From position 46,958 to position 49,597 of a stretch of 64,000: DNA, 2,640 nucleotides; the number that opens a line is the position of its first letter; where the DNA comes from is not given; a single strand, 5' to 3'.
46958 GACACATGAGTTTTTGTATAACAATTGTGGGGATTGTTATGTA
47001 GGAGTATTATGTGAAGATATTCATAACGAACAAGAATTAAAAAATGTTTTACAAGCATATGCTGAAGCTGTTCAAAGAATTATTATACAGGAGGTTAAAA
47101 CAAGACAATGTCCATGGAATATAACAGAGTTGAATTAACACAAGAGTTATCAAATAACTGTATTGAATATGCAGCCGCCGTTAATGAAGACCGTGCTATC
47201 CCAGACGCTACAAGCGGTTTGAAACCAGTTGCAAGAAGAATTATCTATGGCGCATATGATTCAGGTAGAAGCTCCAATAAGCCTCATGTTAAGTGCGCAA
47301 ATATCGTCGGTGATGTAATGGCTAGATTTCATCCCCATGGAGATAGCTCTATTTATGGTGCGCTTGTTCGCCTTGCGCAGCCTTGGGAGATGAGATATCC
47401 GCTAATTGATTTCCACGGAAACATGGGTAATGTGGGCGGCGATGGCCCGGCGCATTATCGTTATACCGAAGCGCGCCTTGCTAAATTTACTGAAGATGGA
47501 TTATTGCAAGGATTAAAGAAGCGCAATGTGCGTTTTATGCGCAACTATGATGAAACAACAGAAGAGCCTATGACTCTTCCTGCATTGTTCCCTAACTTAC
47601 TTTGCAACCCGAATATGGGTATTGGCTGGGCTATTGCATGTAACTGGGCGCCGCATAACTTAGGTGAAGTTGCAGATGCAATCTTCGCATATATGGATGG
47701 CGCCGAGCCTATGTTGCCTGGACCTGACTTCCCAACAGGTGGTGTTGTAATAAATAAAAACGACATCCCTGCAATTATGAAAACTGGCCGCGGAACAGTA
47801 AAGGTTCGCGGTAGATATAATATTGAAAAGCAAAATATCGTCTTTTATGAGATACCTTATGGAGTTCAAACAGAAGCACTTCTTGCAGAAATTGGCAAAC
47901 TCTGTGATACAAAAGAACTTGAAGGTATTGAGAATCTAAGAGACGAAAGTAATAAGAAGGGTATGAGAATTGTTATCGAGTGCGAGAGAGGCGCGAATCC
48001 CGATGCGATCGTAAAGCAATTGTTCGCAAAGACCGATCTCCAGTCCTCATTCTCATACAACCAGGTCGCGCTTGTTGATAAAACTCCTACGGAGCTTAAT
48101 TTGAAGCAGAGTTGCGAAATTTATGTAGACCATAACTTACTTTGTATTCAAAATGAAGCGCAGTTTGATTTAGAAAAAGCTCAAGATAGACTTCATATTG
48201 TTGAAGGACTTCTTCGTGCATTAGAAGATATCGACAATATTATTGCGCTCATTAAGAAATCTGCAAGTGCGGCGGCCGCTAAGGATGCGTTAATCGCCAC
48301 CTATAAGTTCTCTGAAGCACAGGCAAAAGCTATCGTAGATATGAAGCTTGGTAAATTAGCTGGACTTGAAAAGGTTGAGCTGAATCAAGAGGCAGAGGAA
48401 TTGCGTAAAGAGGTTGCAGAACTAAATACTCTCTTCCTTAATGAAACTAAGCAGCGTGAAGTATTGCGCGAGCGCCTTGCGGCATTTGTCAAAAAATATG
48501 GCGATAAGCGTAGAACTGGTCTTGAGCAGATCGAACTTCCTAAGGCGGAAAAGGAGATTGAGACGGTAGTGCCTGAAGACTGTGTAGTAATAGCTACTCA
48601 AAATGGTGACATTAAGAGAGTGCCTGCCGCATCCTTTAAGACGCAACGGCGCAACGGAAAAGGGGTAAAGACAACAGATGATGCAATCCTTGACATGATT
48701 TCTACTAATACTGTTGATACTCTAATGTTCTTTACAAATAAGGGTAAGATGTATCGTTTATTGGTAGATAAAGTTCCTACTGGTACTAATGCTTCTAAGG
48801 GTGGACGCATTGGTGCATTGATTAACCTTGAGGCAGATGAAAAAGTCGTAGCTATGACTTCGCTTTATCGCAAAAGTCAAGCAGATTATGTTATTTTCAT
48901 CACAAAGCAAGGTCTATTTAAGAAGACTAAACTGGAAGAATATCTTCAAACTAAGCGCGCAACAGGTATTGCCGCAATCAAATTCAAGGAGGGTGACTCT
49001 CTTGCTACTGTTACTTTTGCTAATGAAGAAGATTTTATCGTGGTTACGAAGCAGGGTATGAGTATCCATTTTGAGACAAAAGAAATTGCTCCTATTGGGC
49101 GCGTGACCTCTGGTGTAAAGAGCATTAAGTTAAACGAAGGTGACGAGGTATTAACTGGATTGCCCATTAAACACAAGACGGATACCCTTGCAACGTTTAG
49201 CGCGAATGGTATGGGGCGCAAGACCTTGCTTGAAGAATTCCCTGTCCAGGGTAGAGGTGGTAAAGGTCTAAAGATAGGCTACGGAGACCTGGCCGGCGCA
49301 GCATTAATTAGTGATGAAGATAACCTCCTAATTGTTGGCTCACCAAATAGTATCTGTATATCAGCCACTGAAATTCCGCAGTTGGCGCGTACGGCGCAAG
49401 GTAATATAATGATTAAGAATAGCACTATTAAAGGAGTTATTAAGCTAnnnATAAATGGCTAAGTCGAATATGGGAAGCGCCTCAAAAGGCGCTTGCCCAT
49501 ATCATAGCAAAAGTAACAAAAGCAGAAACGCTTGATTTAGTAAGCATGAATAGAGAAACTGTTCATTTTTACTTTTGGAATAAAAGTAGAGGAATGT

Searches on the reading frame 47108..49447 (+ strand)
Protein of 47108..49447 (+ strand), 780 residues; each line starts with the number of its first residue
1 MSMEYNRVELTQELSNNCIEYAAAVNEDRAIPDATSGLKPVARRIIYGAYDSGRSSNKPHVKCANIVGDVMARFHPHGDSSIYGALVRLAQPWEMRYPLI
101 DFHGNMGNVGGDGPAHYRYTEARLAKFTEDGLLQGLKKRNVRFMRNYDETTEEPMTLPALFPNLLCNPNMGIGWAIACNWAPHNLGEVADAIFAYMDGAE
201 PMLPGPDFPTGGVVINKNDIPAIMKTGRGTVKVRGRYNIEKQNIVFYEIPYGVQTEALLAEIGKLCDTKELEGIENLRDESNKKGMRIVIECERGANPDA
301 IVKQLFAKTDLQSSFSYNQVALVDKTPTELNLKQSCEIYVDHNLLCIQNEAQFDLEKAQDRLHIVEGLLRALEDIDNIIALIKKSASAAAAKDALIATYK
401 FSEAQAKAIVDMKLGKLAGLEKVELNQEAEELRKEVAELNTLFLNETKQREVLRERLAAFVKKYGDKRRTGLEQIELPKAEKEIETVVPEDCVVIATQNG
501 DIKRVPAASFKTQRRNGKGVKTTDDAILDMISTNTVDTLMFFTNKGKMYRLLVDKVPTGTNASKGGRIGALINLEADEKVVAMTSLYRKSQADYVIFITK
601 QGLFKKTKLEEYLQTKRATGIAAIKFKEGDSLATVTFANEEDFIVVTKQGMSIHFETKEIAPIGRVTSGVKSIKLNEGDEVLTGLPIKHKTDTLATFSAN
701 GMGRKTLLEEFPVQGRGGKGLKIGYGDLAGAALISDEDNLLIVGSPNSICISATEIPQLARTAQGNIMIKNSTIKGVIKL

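Call 25: search_protein_families(library=phrogs, proteins=[window:47108-49447:+], max_evalue=0.00001)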
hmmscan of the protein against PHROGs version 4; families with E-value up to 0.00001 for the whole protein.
window:47108-49447:+ (780 aa): 3 families
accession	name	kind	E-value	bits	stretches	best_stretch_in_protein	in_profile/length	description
phrog_551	-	DNA, RNA and nucleotide metabolism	6.9e-142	475.4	1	2-710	4-700/701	DNA topoisomerase II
phrog_28877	-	DNA, RNA and nucleotide metabolism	1.9e-103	348.2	1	9-678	687-1364/1441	DNA topoisomerase II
phrog_20354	-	DNA, RNA and nucleotide metabolism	3.2e-17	64.3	1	12-133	10-131/142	DNA topoisomerase II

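Call 26: search_dna_similar(query=window:47108-49447:+, collection=phages, mode=protein, max_rows=15)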
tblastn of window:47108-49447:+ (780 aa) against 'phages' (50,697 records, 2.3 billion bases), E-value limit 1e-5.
Records with a match: 1880; places in all: 1892; records where one place covers at least 80% of the query: 104.
Best place of each record, by identity: <60% 1880.
By first word of the organism name: Escherichia 639; Klebsiella 287; Shigella 83; Aeromonas 78; Acinetobacter 74; Erwinia 65; Vibrio 57; Enterobacter 55; Bacteriophage 54; Bacillus 48; and 57 more.
By host as written in the record: Escherichia coli 273; - 242; Klebsiella pneumoniae 95; Erwinia amylovora 46; Aeromonas salmonicida 28; Escherichia coli B 28; Escherichia coli O157:H7 27; Escherichia coli str. K-12 substr. MG1655 22; and 484 more.
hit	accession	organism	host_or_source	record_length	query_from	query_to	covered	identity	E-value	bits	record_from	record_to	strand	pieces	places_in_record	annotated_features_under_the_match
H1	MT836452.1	Bacteriophage sp.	human fecal samples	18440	8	772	98%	39.3%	6e-158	514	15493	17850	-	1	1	record has no annotation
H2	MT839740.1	Bacteriophage sp.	human fecal samples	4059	8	770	98%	39.3%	7e-164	514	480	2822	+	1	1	record has no annotation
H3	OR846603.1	Enterococcus phage Efs 1-1-1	Enterococcus faecalis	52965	8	765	97%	39.3%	1e-151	496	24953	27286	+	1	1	record has no annotation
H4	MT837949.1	Bacteriophage sp.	human fecal samples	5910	8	770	98%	38.8%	1e-161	519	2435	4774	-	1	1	record has no annotation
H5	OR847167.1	Listeria phage LM 4-11-1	Listeria monocytogenes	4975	8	770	98%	38.8%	5e-157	502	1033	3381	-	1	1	record has no annotation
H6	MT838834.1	Bacteriophage sp.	human fecal samples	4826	8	765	97%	38.5%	3e-169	534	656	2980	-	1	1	record has no annotation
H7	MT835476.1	Bacteriophage sp.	human fecal samples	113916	7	765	97%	38.3%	2e-148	487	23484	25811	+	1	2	record has no annotation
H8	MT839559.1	Bacteriophage sp.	human fecal samples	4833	14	765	96%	38.3%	2e-151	486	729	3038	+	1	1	record has no annotation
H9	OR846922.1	Listeria phage LM 4-11-1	Listeria monocytogenes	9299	8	770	98%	37.6%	3e-149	489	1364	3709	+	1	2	record has no annotation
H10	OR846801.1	Listeria phage LM 4-11-1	Listeria monocytogenes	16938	8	770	98%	37.5%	3e-148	486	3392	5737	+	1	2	record has no annotation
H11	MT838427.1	Bacteriophage sp.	human fecal samples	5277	6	714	91%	40.3%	2e-156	502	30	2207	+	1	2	record has no annotation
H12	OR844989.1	Staphylococcus phage SA 1306 Kay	Staphylococcus aureus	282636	6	770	98%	37.3%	4e-152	497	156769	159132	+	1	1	record has no annotation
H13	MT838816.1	Bacteriophage sp.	human fecal samples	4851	4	714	91%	39.8%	9e-166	525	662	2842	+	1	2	record has no annotation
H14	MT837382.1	Bacteriophage sp.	human fecal samples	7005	8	714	91%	40.0%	8e-159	515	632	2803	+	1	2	record has no annotation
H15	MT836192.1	Bacteriophage sp.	human fecal samples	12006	8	714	91%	39.7%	5e-158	514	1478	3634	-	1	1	record has no annotation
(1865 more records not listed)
